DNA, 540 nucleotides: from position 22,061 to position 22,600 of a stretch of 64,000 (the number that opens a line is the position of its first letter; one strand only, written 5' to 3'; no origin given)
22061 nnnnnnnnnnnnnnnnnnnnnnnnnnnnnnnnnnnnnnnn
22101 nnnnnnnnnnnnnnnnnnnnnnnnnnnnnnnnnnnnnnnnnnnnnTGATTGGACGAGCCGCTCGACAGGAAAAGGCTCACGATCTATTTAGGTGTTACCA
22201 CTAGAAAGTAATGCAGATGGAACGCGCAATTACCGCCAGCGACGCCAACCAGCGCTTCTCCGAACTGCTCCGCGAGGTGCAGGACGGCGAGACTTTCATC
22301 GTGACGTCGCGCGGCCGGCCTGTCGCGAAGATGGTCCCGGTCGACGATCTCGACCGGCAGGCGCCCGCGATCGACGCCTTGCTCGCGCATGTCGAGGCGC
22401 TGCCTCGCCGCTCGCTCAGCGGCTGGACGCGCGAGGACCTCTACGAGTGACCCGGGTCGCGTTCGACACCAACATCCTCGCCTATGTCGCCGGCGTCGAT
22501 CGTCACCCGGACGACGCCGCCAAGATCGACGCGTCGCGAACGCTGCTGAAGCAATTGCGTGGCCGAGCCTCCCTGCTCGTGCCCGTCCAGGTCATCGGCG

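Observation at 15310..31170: Phage-like CI/Cro switch plus a dispersed operator: a DNA-damage-inducible conjugation regulon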

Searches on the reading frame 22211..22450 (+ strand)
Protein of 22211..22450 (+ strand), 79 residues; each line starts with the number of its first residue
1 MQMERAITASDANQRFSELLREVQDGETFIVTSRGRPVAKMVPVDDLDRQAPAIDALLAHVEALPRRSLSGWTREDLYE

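Call 4: search_protein_families(library=pfam, proteins=[window:22211-22450:+], max_evalue=0.01)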
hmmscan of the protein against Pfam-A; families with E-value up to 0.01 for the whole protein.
window:22211-22450:+ (79 aa): 1 family
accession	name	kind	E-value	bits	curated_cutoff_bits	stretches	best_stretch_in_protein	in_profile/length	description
PF02604.26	PhdYeFM_antitox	-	2.5e-14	53.2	29.8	1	5-62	2-58/74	Antitoxin Phd_YefM, type II toxin-antitoxin system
